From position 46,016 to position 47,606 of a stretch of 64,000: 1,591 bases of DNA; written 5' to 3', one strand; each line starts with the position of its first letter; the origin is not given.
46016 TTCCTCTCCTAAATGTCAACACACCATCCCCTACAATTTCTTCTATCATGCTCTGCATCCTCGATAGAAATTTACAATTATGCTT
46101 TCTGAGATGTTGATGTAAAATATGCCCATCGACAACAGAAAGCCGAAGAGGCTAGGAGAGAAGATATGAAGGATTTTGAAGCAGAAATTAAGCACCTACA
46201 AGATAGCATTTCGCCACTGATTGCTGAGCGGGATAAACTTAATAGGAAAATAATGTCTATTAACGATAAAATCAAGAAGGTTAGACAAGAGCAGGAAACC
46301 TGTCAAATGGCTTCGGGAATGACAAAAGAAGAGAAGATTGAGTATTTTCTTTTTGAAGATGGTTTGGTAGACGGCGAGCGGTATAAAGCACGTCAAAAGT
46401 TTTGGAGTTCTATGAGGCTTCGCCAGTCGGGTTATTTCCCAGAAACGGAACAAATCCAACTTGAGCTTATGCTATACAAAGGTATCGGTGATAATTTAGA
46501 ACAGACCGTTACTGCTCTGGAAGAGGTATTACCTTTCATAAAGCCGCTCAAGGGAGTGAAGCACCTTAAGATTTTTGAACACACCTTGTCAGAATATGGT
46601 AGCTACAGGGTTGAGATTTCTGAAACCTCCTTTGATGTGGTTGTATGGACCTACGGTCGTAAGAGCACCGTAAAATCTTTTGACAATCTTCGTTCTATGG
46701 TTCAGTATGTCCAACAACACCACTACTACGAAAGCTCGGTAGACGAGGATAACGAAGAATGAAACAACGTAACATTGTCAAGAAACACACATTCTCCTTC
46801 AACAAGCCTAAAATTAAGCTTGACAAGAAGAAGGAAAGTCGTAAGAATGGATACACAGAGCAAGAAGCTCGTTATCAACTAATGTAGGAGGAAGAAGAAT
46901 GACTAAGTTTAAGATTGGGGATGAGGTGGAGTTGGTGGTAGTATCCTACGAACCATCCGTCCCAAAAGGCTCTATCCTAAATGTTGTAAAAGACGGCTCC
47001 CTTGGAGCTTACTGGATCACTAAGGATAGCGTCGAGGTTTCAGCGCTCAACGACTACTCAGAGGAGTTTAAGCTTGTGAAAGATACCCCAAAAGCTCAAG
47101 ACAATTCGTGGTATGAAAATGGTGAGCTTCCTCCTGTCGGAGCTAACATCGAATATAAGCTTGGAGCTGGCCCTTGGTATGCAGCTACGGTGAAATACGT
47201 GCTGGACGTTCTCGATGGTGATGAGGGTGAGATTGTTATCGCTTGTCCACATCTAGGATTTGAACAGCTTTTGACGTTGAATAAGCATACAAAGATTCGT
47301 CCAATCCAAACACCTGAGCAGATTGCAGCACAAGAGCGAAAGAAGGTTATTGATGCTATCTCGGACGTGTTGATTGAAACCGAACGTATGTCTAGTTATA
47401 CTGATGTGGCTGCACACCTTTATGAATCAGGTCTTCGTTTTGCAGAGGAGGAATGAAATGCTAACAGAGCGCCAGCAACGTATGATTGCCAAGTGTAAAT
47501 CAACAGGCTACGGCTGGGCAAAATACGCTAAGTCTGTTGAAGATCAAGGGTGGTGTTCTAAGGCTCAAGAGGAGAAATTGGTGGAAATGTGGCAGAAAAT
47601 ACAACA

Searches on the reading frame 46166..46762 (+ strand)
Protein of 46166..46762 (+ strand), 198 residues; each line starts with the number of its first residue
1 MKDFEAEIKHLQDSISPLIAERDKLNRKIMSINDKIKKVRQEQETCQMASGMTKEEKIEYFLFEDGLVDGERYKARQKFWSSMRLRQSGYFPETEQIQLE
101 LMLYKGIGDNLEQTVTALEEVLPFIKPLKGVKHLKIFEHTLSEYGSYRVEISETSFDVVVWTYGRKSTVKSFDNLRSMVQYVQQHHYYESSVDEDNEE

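Call 10: search_protein_families(library=pfam, proteins=[window:46166-46762:+], max_evalue=0.1)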
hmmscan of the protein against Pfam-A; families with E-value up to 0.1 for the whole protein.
window:46166-46762:+ (198 aa): 6 families
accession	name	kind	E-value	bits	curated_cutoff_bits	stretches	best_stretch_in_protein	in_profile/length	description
PF12325.13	TMF_TATA_bd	-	0.012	16.2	29.1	1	2-49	22-69/115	TATA element modulatory factor 1 TATA binding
PF25764.1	KIF21A_4th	-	0.045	13.8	33.1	1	2-44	57-103/183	KIF21A-like domain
PF08650.15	DASH_Dad4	-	0.049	14.1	29.8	0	18-54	16-52/71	DASH complex subunit Dad4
PF08912.16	Rho_Binding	-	0.062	14.6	23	0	12-61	2-52/69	Rho Binding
PF18323.6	CSN5_C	-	0.078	14.1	27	0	14-57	1-44/81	Cop9 signalosome subunit 5 C-terminal domain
PF06015.17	Chordopox_A30L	-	0.088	13.1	25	0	24-50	38-64/71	Chordopoxvirus A30L protein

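Call 11: search_protein_families(library=phrogs, proteins=[window:46166-46762:+], max_evalue=0.1)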
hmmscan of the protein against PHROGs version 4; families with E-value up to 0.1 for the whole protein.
window:46166-46762:+ (198 aa): 4 families
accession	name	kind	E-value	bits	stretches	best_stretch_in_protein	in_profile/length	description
phrog_7208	-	unknown function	9e-37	127.8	1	3-194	6-202/204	-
phrog_21705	-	unknown function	0.012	16.1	1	90-180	47-135/184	-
phrog_4780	-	unknown function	0.021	15.4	1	3-57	141-196/275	-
phrog_8369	-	other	0.027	15.5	1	6-44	78-116/192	hol-like chemotaxis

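Call 18: search_dna_similar(query=window:46166-46762:+, collection=phages, mode=protein, max_evalue=0.001, max_rows=30)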
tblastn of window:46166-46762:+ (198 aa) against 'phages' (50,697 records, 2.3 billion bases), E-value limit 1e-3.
Records with a match: 170; places in all: 170; records where one place covers at least 80% of the query: 161.
Best place of each record, by identity: <60% 170.
By first word of the organism name: Klebsiella 112; Enterobacter 17; Cronobacter 16; Erwinia 7; Citrobacter 4; Escherichia 3; Serratia 2; Raoultella 2; Pectobacterium 2; Klebseilla 1; and 4 more.
By host as written in the record: Klebsiella pneumoniae 54; Cronobacter sakazakii 9; Klebsiella sp. M5a1 9; - 8; Klebsiella pneumoniae JHCK1 (BEI NR-48976) 6; Cronobacter sakazakii ATCC BAA894 5; Enterobacter cloacae 5; Klebsiella quasipneumoniae K6 (ATCC 700603) 4; and 51 more.
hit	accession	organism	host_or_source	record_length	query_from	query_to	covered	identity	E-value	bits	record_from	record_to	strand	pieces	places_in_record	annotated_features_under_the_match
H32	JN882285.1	Cronobacter phage vB_CsaM_GAP32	Cronobacter sakazakii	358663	12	188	89%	36.5%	3e-28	115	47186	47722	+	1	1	hypothetical protein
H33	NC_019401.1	Cronobacter phage vB_CsaM_GAP32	Cronobacter sakazakii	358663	12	188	89%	36.5%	3e-28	115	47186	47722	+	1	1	hypothetical protein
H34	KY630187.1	Serratia phage BF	Serratia marcescens UCC2017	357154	15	188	88%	34.8%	9e-20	92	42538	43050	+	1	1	hypothetical protein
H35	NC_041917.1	Serratia phage BF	Serratia marcescens UCC2017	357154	15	188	88%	34.8%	9e-20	92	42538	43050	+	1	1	hypothetical protein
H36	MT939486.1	Erwinia phage pEa_SNUABM_12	Erwinia amylovora SNUABM_01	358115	15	188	88%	34.8%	9e-20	92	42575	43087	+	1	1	hypothetical protein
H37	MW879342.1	Erwinia phage pEa_SNUABM_19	Erwinia amylovora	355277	15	188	88%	34.8%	1e-19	92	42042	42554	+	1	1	hypothetical protein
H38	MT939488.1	Erwinia phage pEa_SNUABM_50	Erwinia amylovora SNUABM_01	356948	15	188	88%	34.8%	1e-19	92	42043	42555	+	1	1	hypothetical protein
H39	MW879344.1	Erwinia phage pEa_SNUABM_49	Erwinia amylovora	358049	15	188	88%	34.8%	2e-19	91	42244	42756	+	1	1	hypothetical protein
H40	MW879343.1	Erwinia phage pEa_SNUABM_44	Erwinia amylovora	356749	15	188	88%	34.8%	2e-19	91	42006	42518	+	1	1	hypothetical protein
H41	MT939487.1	Erwinia phage pEa_SNUABM_47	Erwinia amylovora SNUABM_01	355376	15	188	88%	34.8%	3e-19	91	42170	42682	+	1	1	hypothetical protein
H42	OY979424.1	Klebsiella phage vB_Ko_K41P2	-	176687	1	195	98%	29.4%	9e-11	66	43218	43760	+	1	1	unknown function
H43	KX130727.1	Escherichia phage phT4A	Escherichia coli ATCC 13706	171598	1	195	98%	29.4%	9e-11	66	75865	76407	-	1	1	hypothetical protein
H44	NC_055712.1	Escherichia phage phT4A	Escherichia coli ATCC 13706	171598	1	195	98%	29.4%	9e-11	66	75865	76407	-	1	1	hypothetical protein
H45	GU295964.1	Klebsiella phage KP15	Klebsiella pneumoniae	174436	1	195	98%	29.4%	9e-11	66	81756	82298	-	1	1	hypothetical protein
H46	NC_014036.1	Klebsiella phage KP15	Klebsiella pneumoniae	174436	1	195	98%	29.4%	9e-11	66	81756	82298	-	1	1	hypothetical protein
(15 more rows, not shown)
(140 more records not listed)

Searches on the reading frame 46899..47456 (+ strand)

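Call 10: search_protein_families(library=pfam, proteins=[window:46899-47456:+], max_evalue=0.1)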
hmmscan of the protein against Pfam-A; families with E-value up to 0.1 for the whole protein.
window:46899-47456:+ (185 aa): 0 families

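Call 11: search_protein_families(library=phrogs, proteins=[window:46899-47456:+], max_evalue=0.1)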
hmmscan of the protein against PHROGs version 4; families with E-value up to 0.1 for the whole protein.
window:46899-47456:+ (185 aa): 5 families
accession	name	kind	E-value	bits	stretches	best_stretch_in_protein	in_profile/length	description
phrog_3483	-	unknown function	1.1e-14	55.8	1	37-183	36-180/183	-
phrog_7798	-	unknown function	6e-06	27.4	1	64-179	90-210/221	-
phrog_30798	-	unknown function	6.8e-05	23.5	1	58-154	66-154/184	-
phrog_13152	-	unknown function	0.0067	17.5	1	1-90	6-88/171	-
phrog_4317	-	unknown function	0.016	15.4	1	1-75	206-287/455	-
